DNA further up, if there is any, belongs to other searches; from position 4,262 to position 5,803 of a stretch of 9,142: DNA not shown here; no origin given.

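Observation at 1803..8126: Six-gene MacB-type ABC cluster with three non-transporter genes interleaved between one ATPase and two paralogous permeases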

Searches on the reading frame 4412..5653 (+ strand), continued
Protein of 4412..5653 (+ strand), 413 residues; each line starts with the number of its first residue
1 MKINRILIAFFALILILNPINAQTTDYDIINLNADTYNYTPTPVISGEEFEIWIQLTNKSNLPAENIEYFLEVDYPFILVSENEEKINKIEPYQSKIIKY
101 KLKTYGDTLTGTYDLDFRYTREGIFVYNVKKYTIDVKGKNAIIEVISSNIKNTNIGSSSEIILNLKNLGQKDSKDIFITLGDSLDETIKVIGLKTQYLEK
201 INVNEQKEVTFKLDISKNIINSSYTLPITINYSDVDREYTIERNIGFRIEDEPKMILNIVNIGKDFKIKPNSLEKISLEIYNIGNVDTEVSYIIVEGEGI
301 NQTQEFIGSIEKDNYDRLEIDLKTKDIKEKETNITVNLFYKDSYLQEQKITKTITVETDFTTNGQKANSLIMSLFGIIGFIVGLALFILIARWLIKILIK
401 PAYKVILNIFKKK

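Call 44: find_homologous_proteins(query=A1, max_evalue=0.001)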
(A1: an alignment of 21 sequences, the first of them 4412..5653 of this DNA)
Query A1 (21 sequences) (413 aa, profile of the alignment): 61 proteins with E <= 0.001 among 8000 candidates.
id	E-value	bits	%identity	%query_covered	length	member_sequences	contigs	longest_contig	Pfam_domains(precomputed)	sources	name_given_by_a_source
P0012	1.9e-186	638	68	100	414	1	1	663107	PF07705.18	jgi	-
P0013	2.2e-186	638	67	100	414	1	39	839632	PF07705.18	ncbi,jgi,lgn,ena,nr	ncbi:hypothetical protein GW835_01085 [archaeon]|nr:hypothetical protein [archaeon] NCP79147.1 hypot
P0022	3.8e-185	634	66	100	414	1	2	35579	PF07705.18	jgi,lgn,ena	-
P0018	8.5e-185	633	67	100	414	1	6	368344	PF07705.18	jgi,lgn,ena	jgi:hypothetical protein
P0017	1.1e-184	632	67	100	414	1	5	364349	PF07705.18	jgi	jgi:hypothetical protein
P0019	1.1e-184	632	66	100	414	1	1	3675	PF07705.18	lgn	-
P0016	1.2e-184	632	67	100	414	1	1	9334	PF07705.18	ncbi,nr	ncbi:MAG: hypothetical protein PHX47_03105 [Candidatus ainarchaeum sp.]|nr:hypothetical protein [Can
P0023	1.4e-184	632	66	100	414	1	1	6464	PF07705.18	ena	-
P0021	1.5e-184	632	66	100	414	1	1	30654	PF07705.18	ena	-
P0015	1.7e-184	632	67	100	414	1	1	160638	PF07705.18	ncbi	-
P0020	2.6e-184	631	67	100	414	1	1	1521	PF07705.18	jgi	-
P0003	3.5e-184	631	79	95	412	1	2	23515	-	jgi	jgi:hypothetical protein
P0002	5.1e-184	630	79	95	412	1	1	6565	-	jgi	jgi:hypothetical protein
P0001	1.1e-183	629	100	100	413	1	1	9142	-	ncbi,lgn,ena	-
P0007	1.6e-183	628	71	95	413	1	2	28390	-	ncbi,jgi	jgi:hypothetical protein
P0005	3.7e-183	627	70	100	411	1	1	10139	PF07705.18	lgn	-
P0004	6.6e-179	613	71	99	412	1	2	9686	PF07705.18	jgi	jgi:hypothetical protein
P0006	8.5e-179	613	71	99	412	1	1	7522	PF07705.18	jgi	jgi:hypothetical protein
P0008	9.7e-179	613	68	100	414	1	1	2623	PF07705.18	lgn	-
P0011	1.5e-177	609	66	100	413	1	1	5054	PF07705.18,PF10633.16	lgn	-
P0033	5.6e-177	607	44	100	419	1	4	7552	PF07705.18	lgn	-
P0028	1.1e-175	603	53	99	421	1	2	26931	PF07705.18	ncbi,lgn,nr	ncbi:MAG: hypothetical protein PHR26_03920 [Candidatus ainarchaeum sp.]|nr:hypothetical protein [Can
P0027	2.6e-174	598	53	98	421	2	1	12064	PF07705.18,PF10633.16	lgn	-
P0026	3.0e-174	598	52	99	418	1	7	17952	PF07705.18,PF10633.16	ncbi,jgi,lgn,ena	-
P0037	1.6e-168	579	47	99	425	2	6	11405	PF07705.18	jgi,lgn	jgi:hypothetical protein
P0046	1.0e-167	576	44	99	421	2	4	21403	PF07705.18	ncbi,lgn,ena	ncbi:MAG: hypothetical protein WCF78_04615 [archaeon]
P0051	6.0e-167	574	45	98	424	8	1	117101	PF07705.18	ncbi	-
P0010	2.2e-166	572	68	92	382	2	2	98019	PF07705.18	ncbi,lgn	-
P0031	1.4e-165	569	49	99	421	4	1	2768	PF07705.18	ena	-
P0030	1.4e-165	569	51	95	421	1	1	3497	PF07705.18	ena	-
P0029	2.0e-165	569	51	95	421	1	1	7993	PF07705.18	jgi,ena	-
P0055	8.2e-164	563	44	99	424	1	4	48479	PF07705.18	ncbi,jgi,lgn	jgi:hypothetical protein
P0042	2.4e-163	562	45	100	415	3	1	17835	PF07705.18,PF10633.16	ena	-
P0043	5.6e-163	561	48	93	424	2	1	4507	PF07705.18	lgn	-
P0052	5.3e-160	551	44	97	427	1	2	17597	PF07705.18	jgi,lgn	-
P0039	2.8e-157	542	46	86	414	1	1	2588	PF07705.18,PF10633.16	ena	-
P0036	1.2e-155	536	49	94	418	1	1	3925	PF07705.18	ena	-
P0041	3.5e-150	519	44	100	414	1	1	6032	PF07705.18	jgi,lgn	-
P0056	4.2e-108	380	42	82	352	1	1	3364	PF07705.18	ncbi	ncbi:MAG: hypothetical protein V1824_03145, partial [archaeon]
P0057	1.3e-96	342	27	74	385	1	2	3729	PF07705.18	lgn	-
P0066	1.5e-90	322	27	68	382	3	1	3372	PF07705.18,PF23619.2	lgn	-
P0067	4.6e-90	321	27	81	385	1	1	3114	PF07705.18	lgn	-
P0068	5.6e-90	320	27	81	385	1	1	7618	PF07705.18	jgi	-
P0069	6.7e-90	320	27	81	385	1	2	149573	PF07705.18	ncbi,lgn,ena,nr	ncbi:MAG TPA: CARDB domain-containing protein [archaeon]|nr:CARDB domain-containing protein [archaeo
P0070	1.1e-89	319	27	81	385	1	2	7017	PF07705.18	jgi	-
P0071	1.3e-76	276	27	68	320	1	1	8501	PF07705.18,PF10633.16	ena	-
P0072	9.7e-73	263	23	82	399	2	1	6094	PF07705.18,PF23619.2,PF10633.16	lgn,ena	-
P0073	3.7e-71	258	26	76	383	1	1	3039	PF07705.18,PF23619.2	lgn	-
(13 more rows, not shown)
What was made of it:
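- Tried and rejected: It added few new sequences (call 44).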

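Call 45: find_encoding_contigs(protein=P0069, flank=7000, max_places=2)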
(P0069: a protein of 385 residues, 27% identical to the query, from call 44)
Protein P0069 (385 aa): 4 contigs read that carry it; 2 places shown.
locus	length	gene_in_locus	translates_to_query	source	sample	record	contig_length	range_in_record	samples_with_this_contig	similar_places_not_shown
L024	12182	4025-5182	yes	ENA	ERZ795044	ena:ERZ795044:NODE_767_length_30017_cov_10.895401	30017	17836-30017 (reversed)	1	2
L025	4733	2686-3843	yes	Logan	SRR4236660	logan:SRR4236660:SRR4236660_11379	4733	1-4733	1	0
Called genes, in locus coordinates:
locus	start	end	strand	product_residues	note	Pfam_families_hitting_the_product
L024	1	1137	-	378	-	PF01702:TGT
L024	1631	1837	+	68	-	-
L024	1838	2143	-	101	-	-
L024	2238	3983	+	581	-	PF13328:HD_4, PF04607:RelA_SpoT, PF02824:TGS, PF28438:RelA_RIS, PF13291:ACT_4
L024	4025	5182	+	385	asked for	PF07705:CARDB (weak)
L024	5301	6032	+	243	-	PF06745:ATPase, PF13481:AAA_25 (weak), PF07088:GvpD_P-loop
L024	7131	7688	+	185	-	PF01994:Trm56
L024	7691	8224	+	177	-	PF02002:TFIIE_alpha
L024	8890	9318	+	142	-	-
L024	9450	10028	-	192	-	-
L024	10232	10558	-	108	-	PF05239:PRC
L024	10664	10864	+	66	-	-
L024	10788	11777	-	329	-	PF13495:Phage_int_SAM_4, PF00589:Phage_integrase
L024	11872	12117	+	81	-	-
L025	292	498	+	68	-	-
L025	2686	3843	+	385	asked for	PF07705:CARDB (weak)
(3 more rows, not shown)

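Call 46: find_encoding_contigs(protein=P0072, flank=7000, max_places=2)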
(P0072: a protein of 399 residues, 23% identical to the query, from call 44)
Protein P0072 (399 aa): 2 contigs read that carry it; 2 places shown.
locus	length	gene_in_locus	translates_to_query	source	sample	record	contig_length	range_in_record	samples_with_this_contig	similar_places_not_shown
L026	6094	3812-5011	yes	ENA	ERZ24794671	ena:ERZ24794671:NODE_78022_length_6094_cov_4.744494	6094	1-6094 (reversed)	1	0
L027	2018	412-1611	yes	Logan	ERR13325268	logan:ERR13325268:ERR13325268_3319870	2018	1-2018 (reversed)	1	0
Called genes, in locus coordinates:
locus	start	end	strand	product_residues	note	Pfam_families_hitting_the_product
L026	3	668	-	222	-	?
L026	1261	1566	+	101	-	-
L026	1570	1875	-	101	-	-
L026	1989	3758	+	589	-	PF13328:HD_4, PF04607:RelA_SpoT, PF02824:TGS, PF28438:RelA_RIS, PF13291:ACT_4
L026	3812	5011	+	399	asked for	PF07705:CARDB (faint), PF23619:Ig_VWA7 (faint), PF10633:NPCBM_assoc (faint)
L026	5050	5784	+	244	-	PF06745:ATPase, PF13481:AAA_25, PF07088:GvpD_P-loop (weak)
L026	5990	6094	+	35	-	?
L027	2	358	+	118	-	?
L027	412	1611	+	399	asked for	PF07705:CARDB (faint), PF23619:Ig_VWA7 (faint), PF10633:NPCBM_assoc (faint)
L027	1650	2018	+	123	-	?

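Call 60: search_protein_representatives(alignment_id=A1)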
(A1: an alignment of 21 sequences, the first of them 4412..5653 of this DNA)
Query: 21 sequences, 417 profile positions. Proteins with E-value up to 0.001 (for the whole library): 5188; up to 1e-10: 2930; up to 1e-30: 460. The best 150 are listed.
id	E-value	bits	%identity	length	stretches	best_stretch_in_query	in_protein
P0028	3.4e-176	602.6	-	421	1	1-417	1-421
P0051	1.9e-167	573.7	-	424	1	1-416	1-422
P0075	3.2e-148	510.4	-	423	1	3-416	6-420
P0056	1.3e-108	379.9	-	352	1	75-415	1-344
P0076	6.7e-71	255.7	-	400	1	4-391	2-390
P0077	2.4e-70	253.9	-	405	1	1-397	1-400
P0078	2.2e-69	250.7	-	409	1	7-400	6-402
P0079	3.7e-67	243.4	-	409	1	10-401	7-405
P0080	9.0e-66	238.8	-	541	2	6-368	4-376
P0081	3.5e-65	236.9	-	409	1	18-387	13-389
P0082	2.7e-64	233.9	-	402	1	6-396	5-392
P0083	2.8e-64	233.9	-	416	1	4-403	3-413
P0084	3.1e-64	233.7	-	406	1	6-387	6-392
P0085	4.1e-64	233.3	-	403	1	29-388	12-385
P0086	7.3e-63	229.2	-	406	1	8-406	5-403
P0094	3.2e-57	210.6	-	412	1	4-398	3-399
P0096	6.0e-57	209.7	-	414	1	9-404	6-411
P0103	4.4e-54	200.3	-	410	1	3-397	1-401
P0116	3.2e-49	184.3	-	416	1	24-386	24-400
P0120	1.1e-46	176.0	-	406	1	31-386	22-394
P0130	1.1e-44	169.3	-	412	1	3-389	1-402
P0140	9.7e-43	162.9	-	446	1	3-398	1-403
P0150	1.3e-41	159.3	-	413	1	4-387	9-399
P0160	1.1e-40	156.1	-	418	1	1-362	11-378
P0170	2.0e-39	152.0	-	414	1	1-369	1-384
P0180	5.0e-39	150.7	-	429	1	3-397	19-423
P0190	2.8e-38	148.3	-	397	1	9-396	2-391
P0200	5.9e-38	147.2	-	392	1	4-365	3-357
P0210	1.7e-37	145.6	-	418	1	7-385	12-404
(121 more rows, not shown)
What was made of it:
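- Tried and rejected: The exhaustive search was needed (call 60).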

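Call 64: find_related_loci(query=A5, collection=metagenome_contigs, flank=6000)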
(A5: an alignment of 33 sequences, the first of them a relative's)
Query A5 (409 aa) in metagenome_contigs; peptide patterns used: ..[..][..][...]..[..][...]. (x = any residue, [..] = any of these).
210 stretches matched a pattern; 66 encode a relative of the query (tblastn E <= 1e-3); 66 distinct loci.
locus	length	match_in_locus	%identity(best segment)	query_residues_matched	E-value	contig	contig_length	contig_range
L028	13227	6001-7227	100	1-409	0e+0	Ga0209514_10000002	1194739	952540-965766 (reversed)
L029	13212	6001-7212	45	1-408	4e-101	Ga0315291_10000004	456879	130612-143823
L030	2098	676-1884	43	5-409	1e-104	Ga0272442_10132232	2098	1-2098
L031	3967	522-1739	42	4-408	2e-99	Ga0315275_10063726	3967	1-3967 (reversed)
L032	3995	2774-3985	45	1-408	5e-99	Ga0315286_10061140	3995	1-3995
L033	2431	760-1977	43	1-409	2e-101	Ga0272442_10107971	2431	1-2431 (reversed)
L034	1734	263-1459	42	2-403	7e-104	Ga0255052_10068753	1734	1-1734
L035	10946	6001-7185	42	8-404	2e-97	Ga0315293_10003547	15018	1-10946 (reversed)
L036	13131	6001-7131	43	27-404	2e-92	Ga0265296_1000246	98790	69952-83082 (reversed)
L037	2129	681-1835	40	6-399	1e-86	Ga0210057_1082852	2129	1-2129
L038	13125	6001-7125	42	27-404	1e-83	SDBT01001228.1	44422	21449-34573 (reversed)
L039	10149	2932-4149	36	1-405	4e-80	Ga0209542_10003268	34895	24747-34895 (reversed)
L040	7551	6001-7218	36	1-405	4e-80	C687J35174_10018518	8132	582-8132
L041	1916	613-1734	39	26-398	2e-79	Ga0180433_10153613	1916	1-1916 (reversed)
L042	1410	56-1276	35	1-408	7e-81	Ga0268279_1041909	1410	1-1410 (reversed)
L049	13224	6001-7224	34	1-409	4e-64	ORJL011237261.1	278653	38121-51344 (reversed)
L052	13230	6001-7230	35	1-392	1e-61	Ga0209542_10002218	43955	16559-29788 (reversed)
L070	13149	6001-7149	25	19-402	2e-22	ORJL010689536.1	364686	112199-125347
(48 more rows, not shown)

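Call 67: list_cluster_members(proteins=[P0076, P0077, P0078, P0079, P0083, P0086, P0094, P0096, P0103, P0116])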
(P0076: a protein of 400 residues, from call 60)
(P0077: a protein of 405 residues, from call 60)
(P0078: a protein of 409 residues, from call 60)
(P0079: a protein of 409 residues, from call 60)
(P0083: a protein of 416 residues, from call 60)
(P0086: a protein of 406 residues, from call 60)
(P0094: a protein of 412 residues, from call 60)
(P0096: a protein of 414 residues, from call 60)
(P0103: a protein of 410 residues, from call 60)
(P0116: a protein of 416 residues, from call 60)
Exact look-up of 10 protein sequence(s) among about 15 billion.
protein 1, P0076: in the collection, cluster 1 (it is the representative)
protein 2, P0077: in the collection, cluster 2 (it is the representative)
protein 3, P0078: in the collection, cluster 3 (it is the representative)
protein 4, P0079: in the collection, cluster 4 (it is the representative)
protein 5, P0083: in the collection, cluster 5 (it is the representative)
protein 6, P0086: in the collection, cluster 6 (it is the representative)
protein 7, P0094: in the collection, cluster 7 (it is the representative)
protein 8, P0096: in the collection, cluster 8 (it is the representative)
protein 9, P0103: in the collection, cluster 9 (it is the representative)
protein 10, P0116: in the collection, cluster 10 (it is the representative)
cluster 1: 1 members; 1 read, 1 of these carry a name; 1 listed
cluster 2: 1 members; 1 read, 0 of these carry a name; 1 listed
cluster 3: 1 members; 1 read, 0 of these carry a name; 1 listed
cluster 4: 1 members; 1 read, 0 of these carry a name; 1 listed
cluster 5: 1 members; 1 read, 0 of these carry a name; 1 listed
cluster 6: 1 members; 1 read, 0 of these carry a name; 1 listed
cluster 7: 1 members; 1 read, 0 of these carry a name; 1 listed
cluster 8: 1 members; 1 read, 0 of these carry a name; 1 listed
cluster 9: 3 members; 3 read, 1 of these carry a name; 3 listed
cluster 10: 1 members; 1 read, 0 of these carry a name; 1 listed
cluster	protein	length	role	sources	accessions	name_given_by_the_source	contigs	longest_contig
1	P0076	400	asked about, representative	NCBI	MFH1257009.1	MAG: COG1361 S-layer family protein [Candidatus Diapherotrites archaeon]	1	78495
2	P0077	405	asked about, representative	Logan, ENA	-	-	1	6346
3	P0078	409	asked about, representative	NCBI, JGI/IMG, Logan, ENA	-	-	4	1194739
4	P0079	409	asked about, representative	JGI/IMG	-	-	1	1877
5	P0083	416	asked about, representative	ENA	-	-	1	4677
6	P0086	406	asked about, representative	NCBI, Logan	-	-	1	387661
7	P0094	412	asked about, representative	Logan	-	-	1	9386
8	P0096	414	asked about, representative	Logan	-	-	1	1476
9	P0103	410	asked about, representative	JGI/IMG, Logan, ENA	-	-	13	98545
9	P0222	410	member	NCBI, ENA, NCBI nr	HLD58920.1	MAG TPA: CARDB domain-containing protein [archaeon] | CARDB domain-containing protein [archaeon]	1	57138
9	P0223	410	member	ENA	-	-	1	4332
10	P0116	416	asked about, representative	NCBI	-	-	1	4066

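Call 68: search_protein_families(library=ncbifam, proteins=[P0076, P0078, P0103, P0150, P0200, window:4412-5653:+], max_evalue=1)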
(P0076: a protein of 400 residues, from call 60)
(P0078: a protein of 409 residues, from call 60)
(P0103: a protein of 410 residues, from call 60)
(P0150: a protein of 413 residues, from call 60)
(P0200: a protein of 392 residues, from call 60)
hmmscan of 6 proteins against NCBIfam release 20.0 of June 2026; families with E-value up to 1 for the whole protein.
P0076 (400 aa): 4 families
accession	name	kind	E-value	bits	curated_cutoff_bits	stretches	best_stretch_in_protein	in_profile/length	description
TIGR03900.1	prc_long_Delta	hypoth_equivalog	4.5e-07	28.2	660.95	2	146-230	688-764/973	MXAN_5808 family serine peptidase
NF033506.0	PACE-CTERM-PROT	exception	9.8e-07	27.8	110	1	120-385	348-615/627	putative S-layer protein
TIGR01451.2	B_ant_repeat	repeat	0.0066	16.4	24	1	142-170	6-34/53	DUF11 type repeat protein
NF041740.1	choice_anch_T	equivalog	0.0071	15.5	70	0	266-283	159-176/259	choice-of-anchor T family protein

P0078 (409 aa): 4 families
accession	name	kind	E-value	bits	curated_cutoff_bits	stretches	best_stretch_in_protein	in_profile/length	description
NF033506.0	PACE-CTERM-PROT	exception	7.4e-10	38.1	110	3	5-177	4-153/627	putative S-layer protein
TIGR01451.2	B_ant_repeat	repeat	5.8e-05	23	24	1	142-172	4-34/53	DUF11 type repeat protein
TIGR03900.1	prc_long_Delta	hypoth_equivalog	0.0027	15.7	660.95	0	148-233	688-763/973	MXAN_5808 family serine peptidase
NF033675.1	NTTRR-F1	subfamily_domain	0.0033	17.6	70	1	196-243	46-93/155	NTTRR-F1 domain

P0103 (410 aa): 8 families
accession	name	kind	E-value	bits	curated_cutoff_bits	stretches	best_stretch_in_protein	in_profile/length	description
TIGR03900.1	prc_long_Delta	hypoth_equivalog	2.6e-05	22.4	660.95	2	151-248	685-770/973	MXAN_5808 family serine peptidase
TIGR01451.2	B_ant_repeat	repeat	6.5e-05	22.9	24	1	147-177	3-33/53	DUF11 type repeat protein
NF033506.0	PACE-CTERM-PROT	exception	0.0036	16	110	1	208-352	297-454/627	putative S-layer protein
TIGR03500.1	FliO_TIGR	equivalog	0.012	15.6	55.25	1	388-406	1-19/70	flagellar biosynthetic protein FliO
TIGR01478.1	STEVOR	paralog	0.051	12.8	166.65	1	384-408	273-297/308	STEVOR family variant surface protein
TIGR01477.1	RIFIN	paralog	0.15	11.8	176.95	1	356-409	292-343/356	variant surface antigen, rifin family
TIGR01167.1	LPXTG_anchor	domain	0.2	12.4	15.9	1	379-408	6-34/34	LPXTG cell wall anchor domain-containing protein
TIGR04145.2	Firmicu_CTERM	equivalog_domain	0.36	10.7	50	1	375-408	159-191/191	Firmicu-CTERM sorting domain-containing protein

P0150 (413 aa): 3 families
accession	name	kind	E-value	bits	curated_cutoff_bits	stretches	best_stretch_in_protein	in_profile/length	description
NF033506.0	PACE-CTERM-PROT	exception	2.9e-08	32.9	110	1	159-337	245-433/627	putative S-layer protein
NF052324.1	PorU_rel_Nterm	equivalog_domain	0.011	13.9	450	1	150-235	779-872/879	putative type IX secretion system sortase PorU2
TIGR01167.1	LPXTG_anchor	domain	0.52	11.1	15.9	1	378-407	2-32/34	LPXTG cell wall anchor domain-containing protein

P0200 (392 aa): 2 families
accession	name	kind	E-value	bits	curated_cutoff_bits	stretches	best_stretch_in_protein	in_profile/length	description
NF033158.1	Myrrcad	domain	0.044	13.3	33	1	366-389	10-33/36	MyrrCad domain-containing protein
NF045999.1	MAG1140_fam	equivalog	0.63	10.2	35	0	3-33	6-36/126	MAG1140 family protein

window:4412-5653:+ (413 aa): 0 families

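Call 69: list_cluster_members(proteins=[P0120, P0130, P0140, P0150, P0160, P0170, P0180, P0190, P0200, P0210])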
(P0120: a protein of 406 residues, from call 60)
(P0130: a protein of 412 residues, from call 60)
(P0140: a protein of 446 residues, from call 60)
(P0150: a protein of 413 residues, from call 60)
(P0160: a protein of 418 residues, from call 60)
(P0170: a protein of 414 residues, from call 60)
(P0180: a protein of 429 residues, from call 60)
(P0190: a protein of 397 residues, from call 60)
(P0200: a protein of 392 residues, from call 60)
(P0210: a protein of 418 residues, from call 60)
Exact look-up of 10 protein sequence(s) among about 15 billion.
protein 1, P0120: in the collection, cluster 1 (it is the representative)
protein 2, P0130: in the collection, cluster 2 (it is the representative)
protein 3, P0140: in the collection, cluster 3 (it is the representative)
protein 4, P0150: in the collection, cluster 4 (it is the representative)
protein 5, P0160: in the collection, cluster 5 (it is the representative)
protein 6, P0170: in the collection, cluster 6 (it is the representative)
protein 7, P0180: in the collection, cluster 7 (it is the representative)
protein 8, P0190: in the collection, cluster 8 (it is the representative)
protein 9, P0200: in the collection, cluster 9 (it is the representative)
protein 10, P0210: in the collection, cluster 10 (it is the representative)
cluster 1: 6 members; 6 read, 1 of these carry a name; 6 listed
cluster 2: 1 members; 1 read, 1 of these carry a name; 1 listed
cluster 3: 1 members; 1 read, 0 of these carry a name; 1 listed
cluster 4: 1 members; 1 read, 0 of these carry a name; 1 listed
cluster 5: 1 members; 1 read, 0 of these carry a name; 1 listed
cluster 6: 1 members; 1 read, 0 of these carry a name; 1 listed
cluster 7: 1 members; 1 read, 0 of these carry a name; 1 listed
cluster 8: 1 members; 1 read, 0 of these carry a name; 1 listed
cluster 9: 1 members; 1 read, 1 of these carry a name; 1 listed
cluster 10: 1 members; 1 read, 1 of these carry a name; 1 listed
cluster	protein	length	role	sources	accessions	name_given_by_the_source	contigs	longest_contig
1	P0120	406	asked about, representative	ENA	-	-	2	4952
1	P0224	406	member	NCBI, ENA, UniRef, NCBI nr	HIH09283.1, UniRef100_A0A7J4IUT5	MAG TPA: hypothetical protein HA254_01295 [Candidatus Diapherotrites archaeon] | S-layer protein n=1 Tax=Candidatus Iainarchaeum sp. TaxID=3101447 RepID=A0A7J4IUT5_9ARCH | hypothetical protein [Candidatus Diapherotrites archaeon]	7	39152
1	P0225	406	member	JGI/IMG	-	-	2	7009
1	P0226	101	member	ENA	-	-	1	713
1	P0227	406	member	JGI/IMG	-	-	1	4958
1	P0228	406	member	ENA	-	-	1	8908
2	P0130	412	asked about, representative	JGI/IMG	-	hypothetical protein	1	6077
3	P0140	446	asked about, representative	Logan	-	-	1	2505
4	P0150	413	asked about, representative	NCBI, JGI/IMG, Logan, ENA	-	-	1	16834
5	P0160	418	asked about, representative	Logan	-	-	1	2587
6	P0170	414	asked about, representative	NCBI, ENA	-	-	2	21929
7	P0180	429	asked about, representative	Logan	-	-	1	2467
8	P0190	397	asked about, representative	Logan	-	-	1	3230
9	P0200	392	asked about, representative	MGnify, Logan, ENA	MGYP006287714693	CR=1 FL=1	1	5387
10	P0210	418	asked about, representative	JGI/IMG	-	LPXTG-motif cell wall-anchored protein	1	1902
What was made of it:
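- Some sources label BS family members as S-layer proteins (calls 67, 69).
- Tried and rejected: Where named, relatives are archaeal, mostly Diapherotrites/Iainarchaeum (calls 67, 69).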

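Call 70: search_dna_similar(query=P0078, collection=plasmids, mode=protein, max_evalue=0.001, max_rows=20)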
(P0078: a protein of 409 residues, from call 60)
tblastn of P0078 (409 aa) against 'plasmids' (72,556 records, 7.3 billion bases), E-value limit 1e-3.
Records with a match: 1; places in all: 2; records where one place covers at least 80% of the query: 0.
Best place of each record, by identity: <60% 1.
By first word of the organism name: Haloplanus 1.
By predicted mobility (MOB-suite, as given by PLSDB): non-mobilizable 1.
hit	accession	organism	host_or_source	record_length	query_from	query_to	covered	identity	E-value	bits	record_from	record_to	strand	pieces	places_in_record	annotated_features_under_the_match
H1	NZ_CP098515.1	Haloplanus sp. GDY1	cell culture,salt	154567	66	361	72%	23.3%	8e-7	59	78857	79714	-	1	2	COG1361 S-layer family protein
